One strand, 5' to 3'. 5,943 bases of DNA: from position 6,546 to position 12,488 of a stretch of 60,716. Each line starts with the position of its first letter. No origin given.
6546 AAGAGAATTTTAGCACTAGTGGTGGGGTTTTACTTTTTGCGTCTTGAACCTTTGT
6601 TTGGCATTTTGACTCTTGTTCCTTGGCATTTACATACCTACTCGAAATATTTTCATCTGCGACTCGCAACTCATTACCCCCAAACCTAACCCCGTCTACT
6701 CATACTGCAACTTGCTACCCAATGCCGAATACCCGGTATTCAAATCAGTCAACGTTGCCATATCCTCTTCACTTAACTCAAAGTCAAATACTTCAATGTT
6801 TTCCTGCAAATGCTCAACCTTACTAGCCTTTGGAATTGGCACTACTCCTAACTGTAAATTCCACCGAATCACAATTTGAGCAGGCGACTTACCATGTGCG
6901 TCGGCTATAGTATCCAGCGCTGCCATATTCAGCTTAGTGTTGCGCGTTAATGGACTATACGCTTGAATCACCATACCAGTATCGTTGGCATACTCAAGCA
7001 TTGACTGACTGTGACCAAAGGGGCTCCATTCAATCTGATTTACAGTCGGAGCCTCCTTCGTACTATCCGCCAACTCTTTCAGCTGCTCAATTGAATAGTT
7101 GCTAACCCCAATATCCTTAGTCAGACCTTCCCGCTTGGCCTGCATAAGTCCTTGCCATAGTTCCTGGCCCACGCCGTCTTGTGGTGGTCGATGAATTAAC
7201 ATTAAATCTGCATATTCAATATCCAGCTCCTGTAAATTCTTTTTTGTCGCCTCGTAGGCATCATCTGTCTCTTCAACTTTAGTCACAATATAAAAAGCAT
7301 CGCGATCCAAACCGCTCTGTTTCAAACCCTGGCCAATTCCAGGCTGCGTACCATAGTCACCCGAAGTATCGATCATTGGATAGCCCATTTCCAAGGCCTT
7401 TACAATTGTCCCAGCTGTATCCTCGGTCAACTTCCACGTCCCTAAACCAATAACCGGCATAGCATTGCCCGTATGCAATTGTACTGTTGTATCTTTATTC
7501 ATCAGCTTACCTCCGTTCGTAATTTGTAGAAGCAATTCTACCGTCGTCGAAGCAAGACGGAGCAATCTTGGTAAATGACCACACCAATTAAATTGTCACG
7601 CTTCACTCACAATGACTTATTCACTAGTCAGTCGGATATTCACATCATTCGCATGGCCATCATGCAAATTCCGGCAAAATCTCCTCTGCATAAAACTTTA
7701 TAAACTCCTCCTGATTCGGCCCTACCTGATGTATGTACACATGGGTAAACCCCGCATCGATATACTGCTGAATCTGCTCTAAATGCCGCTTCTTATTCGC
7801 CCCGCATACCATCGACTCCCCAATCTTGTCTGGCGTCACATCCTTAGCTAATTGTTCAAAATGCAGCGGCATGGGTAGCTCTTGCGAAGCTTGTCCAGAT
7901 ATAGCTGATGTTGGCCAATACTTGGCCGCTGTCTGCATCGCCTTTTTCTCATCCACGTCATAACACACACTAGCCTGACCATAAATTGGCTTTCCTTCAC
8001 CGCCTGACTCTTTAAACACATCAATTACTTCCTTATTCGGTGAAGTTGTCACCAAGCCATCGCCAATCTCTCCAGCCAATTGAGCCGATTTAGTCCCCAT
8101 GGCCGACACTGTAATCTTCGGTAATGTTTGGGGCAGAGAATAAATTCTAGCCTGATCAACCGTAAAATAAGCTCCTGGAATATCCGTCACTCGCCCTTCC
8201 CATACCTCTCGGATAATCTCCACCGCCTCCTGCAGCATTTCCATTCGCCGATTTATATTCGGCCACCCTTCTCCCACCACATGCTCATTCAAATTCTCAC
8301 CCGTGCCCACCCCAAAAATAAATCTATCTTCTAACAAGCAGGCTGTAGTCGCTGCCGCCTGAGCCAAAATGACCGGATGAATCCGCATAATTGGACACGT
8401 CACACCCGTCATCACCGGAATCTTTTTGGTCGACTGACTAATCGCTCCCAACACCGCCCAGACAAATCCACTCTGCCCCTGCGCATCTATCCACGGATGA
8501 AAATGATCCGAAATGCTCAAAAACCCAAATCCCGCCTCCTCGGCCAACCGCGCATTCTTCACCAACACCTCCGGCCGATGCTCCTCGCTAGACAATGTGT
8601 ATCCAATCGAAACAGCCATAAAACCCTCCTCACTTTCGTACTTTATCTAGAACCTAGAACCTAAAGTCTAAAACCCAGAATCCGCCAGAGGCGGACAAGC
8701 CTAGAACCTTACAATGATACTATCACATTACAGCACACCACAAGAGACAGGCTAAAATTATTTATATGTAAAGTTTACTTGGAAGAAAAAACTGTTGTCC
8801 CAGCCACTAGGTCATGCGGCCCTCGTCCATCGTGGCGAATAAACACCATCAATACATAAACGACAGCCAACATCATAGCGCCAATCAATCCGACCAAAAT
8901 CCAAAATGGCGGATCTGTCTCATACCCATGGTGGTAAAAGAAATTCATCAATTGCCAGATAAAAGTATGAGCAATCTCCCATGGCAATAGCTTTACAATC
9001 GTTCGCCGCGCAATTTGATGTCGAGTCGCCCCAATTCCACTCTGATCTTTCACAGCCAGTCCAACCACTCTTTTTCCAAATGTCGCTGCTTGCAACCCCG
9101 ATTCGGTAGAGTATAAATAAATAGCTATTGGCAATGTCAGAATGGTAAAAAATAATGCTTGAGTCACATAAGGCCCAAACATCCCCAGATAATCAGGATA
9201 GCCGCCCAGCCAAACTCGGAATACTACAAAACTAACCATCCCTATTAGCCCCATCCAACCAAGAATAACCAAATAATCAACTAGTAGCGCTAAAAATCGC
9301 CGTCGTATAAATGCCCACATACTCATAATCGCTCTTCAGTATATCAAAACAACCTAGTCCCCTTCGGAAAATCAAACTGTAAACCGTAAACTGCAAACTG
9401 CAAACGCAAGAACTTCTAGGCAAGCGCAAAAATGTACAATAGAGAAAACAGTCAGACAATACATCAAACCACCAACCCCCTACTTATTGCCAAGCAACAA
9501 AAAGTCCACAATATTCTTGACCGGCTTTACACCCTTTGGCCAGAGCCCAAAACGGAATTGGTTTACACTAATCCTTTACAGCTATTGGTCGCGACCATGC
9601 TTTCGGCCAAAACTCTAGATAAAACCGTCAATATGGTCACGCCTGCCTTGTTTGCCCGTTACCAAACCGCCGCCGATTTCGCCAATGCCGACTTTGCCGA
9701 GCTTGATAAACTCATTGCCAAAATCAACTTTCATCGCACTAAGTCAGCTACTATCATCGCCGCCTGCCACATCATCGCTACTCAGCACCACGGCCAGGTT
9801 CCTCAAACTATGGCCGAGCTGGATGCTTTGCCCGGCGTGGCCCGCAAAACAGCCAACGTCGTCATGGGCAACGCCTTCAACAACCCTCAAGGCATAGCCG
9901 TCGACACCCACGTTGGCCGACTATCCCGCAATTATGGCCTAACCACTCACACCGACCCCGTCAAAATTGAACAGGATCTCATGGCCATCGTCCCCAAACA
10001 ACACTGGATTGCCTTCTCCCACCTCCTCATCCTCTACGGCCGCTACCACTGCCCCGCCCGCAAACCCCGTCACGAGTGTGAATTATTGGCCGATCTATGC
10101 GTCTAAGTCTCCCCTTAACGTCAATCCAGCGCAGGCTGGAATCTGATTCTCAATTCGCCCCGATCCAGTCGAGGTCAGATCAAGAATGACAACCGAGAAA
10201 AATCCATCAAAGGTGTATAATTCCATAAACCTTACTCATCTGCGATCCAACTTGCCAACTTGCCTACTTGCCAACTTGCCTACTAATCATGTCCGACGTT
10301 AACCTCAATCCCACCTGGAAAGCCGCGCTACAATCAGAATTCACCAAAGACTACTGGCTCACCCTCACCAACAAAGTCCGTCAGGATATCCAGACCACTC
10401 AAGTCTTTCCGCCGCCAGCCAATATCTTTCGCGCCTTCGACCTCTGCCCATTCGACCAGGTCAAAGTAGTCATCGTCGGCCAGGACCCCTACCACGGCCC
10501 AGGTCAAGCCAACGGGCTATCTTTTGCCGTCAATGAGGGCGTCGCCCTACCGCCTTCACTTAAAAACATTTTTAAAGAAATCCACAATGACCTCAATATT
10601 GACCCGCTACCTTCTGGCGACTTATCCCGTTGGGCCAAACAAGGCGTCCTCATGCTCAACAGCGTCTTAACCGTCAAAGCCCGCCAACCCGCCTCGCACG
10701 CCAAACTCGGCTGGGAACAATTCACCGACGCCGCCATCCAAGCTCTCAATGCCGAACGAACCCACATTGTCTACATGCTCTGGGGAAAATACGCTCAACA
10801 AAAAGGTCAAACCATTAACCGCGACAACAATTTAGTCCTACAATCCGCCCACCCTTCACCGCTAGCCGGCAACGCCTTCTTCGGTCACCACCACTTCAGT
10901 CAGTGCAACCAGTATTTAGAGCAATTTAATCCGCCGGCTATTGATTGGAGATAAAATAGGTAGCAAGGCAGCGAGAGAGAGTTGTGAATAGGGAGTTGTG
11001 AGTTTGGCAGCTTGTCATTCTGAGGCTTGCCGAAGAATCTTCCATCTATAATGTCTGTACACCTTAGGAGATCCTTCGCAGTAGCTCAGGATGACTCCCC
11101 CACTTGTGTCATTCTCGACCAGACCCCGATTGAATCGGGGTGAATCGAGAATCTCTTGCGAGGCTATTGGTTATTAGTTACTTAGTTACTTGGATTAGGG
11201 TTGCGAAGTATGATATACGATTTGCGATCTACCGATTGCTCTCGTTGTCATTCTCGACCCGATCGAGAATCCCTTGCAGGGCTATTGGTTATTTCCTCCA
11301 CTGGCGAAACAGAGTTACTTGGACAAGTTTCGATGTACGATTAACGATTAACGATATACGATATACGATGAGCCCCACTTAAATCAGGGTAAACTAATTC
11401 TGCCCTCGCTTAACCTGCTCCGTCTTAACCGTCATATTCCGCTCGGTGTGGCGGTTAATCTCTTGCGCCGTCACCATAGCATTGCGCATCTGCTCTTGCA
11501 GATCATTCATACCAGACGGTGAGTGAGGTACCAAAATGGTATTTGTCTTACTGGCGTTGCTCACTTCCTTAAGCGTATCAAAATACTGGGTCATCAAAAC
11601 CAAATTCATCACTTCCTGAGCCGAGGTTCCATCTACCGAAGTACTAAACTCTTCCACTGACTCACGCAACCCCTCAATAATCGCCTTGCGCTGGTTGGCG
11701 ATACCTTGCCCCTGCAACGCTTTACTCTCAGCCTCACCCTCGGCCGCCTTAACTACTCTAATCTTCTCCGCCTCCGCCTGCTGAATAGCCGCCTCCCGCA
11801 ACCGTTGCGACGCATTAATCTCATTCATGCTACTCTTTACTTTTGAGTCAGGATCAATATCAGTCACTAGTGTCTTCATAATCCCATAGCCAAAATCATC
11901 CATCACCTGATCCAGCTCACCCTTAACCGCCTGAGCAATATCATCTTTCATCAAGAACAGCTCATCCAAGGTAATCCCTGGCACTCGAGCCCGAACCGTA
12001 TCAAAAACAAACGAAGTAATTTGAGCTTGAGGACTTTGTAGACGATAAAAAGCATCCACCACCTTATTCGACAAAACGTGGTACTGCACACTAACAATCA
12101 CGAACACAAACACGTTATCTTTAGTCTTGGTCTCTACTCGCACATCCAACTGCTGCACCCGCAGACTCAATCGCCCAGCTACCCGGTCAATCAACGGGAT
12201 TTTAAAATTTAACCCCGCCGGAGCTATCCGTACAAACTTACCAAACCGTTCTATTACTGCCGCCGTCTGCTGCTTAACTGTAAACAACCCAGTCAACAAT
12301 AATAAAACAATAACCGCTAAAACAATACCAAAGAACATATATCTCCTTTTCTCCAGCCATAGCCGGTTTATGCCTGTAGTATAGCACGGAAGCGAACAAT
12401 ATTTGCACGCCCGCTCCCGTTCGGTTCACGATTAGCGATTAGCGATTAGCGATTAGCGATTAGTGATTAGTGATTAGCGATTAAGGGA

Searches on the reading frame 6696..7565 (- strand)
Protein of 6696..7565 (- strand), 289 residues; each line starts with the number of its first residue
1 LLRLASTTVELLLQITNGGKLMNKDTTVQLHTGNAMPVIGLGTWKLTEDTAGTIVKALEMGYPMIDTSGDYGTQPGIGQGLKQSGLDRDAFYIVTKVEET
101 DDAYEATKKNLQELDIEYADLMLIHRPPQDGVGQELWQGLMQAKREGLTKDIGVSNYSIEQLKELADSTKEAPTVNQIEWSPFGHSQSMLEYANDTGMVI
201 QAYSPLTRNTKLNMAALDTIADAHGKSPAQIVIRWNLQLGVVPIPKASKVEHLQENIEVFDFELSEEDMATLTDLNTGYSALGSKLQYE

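Call 12: search_protein_families(library=pfam, proteins=[window:6696-7565:-])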
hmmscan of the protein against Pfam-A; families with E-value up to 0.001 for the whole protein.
window:6696-7565:- (289 aa): 1 family
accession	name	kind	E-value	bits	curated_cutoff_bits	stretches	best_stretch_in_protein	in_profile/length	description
PF00248.27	Aldo_ket_red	-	2.9e-44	151.7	24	1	39-276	2-290/291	Aldo/keto reductase family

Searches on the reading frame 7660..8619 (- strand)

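Call 58: search_protein_families(library=pfam, proteins=[window:7660-8619:-], max_evalue=0.01)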
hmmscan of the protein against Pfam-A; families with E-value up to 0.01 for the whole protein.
window:7660-8619:- (319 aa): 1 family
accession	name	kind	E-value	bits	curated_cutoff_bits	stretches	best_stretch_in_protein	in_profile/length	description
PF00296.26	Bac_luciferase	-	1.2e-41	143.6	27.9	1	12-293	18-314/314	Luciferase-like monooxygenase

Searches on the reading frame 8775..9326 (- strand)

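Call 58: search_protein_families(library=pfam, proteins=[window:8775-9326:-], max_evalue=0.01)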
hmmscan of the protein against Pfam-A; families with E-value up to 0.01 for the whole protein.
window:8775-9326:- (183 aa): 1 family
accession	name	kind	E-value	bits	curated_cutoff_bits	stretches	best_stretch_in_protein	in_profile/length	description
PF06271.18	RDD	-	3.4e-13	50.5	24.1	1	5-176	2-137/137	RDD family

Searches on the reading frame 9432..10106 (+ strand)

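Call 58: search_protein_families(library=pfam, proteins=[window:9432-10106:+], max_evalue=0.01)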
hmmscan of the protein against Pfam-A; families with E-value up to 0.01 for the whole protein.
window:9432-10106:+ (224 aa): 2 families
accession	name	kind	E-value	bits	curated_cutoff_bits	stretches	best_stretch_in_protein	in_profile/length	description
PF00730.31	HhH-GPD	-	2.7e-21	76.4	26.2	1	53-189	1-108/108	HhH-GPD superfamily base excision DNA repair protein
PF00633.29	HHH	-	5.8e-06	26.3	24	1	119-145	2-28/30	Helix-hairpin-helix motif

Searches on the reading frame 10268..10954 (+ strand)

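Call 12: search_protein_families(library=pfam, proteins=[window:10268-10954:+])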
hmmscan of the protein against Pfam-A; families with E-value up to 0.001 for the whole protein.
window:10268-10954:+ (228 aa): 1 family
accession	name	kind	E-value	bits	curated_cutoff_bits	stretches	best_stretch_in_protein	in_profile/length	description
PF03167.25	UDG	-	7.5e-20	71.9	24.3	1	58-217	2-140/141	Uracil DNA glycosylase superfamily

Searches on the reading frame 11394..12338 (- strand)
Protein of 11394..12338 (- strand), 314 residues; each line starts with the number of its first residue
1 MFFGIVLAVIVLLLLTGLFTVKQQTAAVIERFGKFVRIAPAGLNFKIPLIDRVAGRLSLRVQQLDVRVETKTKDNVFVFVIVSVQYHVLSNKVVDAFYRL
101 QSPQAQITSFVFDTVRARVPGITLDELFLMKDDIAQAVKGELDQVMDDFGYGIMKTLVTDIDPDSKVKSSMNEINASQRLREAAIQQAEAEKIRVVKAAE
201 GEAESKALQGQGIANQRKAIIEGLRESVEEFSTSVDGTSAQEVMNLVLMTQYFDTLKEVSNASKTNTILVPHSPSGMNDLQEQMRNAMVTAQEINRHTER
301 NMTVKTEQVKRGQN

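Call 12: search_protein_families(library=pfam, proteins=[window:11394-12338:-])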
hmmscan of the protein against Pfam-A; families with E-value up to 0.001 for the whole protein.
window:11394-12338:- (314 aa): 1 family
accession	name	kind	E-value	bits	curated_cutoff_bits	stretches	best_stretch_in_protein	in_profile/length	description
PF01145.31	Band_7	-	1.3e-32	113.7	23.6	1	20-192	2-176/176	SPFH domain / Band 7 family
